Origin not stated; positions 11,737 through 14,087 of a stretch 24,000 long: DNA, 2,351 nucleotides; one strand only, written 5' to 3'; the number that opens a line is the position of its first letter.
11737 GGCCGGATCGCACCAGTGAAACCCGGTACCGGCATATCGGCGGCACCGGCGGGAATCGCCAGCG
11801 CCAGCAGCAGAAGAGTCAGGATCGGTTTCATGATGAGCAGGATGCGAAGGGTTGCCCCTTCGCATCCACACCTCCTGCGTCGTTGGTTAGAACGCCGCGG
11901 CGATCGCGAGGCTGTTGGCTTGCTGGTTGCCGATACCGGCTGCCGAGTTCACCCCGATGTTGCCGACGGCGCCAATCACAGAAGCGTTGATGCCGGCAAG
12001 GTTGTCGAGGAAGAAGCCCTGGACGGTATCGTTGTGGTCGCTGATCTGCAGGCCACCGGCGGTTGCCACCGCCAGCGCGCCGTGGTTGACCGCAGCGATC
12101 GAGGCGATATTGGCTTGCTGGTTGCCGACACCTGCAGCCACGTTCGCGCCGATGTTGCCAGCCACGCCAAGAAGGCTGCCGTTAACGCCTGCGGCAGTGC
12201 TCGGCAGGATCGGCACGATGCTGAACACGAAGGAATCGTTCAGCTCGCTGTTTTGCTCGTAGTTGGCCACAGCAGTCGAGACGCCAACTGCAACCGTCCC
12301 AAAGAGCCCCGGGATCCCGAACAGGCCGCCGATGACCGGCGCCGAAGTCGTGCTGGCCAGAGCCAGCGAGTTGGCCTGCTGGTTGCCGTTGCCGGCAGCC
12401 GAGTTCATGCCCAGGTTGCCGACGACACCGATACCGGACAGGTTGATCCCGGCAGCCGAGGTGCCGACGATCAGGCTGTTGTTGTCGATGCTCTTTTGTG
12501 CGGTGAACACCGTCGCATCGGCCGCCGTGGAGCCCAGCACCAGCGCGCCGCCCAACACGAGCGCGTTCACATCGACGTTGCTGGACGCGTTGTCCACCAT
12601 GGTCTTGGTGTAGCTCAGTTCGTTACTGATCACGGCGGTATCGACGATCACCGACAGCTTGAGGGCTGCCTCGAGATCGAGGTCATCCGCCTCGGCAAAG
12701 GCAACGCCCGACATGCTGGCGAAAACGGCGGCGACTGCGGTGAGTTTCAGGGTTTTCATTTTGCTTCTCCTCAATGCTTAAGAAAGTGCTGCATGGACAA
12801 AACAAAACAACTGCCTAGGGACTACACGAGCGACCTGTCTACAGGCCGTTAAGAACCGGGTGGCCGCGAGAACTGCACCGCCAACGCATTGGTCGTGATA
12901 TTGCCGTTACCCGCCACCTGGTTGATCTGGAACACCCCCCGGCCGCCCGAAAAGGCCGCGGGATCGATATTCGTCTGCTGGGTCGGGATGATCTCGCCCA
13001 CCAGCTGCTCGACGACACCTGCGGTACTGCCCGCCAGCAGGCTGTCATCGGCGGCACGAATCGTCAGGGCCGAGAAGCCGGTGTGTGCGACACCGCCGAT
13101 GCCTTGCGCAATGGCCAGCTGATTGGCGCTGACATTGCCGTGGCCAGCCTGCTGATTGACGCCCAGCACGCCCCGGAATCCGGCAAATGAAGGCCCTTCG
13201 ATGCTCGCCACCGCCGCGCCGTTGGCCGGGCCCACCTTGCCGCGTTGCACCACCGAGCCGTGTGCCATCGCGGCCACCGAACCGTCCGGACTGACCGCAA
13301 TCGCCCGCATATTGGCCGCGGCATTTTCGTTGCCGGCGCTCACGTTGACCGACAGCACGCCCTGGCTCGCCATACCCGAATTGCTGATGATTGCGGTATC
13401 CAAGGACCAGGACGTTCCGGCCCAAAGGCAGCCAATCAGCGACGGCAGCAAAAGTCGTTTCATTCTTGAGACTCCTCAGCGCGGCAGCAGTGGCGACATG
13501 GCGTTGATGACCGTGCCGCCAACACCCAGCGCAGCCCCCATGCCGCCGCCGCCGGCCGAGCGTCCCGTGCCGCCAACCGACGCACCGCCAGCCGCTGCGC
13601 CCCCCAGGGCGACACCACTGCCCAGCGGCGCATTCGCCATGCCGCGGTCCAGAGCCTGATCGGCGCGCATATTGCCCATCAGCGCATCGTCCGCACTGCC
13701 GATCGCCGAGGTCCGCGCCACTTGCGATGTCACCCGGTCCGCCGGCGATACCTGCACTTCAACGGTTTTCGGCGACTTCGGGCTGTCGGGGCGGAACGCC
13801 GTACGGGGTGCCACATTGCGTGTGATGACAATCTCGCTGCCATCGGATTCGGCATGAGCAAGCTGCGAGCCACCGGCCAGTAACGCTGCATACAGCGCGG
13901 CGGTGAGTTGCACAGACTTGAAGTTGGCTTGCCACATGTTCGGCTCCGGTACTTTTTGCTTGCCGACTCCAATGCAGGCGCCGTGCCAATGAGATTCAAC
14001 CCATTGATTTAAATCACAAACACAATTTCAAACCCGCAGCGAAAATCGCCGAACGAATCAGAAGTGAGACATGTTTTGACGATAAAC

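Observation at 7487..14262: Split Fap-type functional-amyloid locus: fapABCDE-like operon converging on a fapF-like gene coupled to a sigma-54 activator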

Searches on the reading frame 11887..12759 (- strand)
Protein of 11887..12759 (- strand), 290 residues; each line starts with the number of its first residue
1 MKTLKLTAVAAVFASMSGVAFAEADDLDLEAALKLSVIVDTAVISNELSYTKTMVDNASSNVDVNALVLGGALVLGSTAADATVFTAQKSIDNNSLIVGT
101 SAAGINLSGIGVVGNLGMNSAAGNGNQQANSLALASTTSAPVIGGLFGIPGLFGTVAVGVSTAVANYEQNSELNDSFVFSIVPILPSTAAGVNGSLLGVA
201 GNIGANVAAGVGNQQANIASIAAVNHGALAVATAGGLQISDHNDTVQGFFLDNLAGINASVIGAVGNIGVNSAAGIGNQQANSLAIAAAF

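Call 3: search_protein_families(library=pfam, proteins=[window:11887-12759:-], max_evalue=0.01)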
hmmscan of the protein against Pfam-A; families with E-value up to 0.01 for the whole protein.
window:11887-12759:- (290 aa): 0 families

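Call 4: search_protein_families(library=ncbifam, proteins=[window:11887-12759:-], max_evalue=0.01)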
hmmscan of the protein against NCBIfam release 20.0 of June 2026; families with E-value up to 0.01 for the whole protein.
window:11887-12759:- (290 aa): 2 families
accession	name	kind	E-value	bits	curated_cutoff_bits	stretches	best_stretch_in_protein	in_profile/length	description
NF058558.2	AmldFbnFapC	equivalog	1e-23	84.6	195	2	190-289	65-168/321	amyloid-like fimbrin subunit FapC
NF058557.1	FblAmlydFapB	equivalog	2e-06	27.6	190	1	100-140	24-64/190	fibril amyloid subunit FapB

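Call 32: search_solved_structures(query=window:11887-12759:-, max_evalue=1, show_alignments=1)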
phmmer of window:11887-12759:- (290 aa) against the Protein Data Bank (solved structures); distinct sequences matched with E-value up to 1: 3.
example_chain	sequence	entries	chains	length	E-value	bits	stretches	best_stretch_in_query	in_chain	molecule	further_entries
9u4u_A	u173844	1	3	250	8.2e-17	64.8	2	189-289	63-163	Functional amyloid subunit FapC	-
9nqd_3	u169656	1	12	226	1e-16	64.6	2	189-289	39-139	Functional amyloid subunit FapC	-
2fex_A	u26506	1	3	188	0.25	14.1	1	56-118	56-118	conserved hypothetical protein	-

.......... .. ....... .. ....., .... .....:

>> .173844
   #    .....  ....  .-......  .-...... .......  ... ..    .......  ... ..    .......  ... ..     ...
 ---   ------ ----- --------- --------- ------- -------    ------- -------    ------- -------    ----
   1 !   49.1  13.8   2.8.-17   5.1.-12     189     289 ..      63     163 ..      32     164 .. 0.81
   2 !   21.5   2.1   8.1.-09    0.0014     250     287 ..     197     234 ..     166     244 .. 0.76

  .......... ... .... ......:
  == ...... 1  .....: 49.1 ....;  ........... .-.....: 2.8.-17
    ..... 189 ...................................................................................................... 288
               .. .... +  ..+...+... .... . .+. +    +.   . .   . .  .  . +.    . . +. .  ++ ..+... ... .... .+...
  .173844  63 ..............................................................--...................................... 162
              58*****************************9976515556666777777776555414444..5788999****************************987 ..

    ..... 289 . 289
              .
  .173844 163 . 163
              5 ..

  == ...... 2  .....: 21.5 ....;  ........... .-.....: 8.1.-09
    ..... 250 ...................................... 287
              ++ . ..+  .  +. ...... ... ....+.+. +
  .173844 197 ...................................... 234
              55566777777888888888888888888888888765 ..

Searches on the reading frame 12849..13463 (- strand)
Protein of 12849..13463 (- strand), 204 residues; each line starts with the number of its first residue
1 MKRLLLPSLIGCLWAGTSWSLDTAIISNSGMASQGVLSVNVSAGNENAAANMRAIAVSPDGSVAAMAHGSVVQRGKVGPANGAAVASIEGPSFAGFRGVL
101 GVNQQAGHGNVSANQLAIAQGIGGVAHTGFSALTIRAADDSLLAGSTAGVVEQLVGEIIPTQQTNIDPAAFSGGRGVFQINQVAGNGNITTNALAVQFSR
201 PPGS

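Call 3: search_protein_families(library=pfam, proteins=[window:12849-13463:-], max_evalue=0.01)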
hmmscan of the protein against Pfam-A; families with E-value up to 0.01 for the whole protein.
window:12849-13463:- (204 aa): 0 families

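Call 4: search_protein_families(library=ncbifam, proteins=[window:12849-13463:-], max_evalue=0.01)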
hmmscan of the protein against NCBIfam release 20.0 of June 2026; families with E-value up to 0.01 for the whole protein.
window:12849-13463:- (204 aa): 2 families
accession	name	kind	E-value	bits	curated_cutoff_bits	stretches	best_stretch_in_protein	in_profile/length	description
NF058557.1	FblAmlydFapB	equivalog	8.5e-24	84.2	190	1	5-197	6-188/190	fibril amyloid subunit FapB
NF058558.2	AmldFbnFapC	equivalog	1.6e-10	41.2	195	2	23-75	133-184/321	amyloid-like fimbrin subunit FapC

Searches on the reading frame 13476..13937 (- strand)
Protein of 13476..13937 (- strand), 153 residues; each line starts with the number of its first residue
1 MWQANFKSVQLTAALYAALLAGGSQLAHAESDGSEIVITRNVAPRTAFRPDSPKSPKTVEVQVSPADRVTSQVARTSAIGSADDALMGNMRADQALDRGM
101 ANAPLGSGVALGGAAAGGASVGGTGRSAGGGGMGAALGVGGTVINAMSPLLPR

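Call 3: search_protein_families(library=pfam, proteins=[window:13476-13937:-], max_evalue=0.01)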
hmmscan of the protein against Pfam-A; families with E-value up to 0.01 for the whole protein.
window:13476-13937:- (153 aa): 0 families

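Call 4: search_protein_families(library=ncbifam, proteins=[window:13476-13937:-], max_evalue=0.01)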
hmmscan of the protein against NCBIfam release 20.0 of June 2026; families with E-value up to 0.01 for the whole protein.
window:13476-13937:- (153 aa): 1 family
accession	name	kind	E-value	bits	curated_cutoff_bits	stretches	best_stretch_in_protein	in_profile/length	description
NF058617.1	chaperone_FapA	equivalog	4.2e-07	30.4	110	1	12-150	10-139/146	functional amyloid chaperone FapA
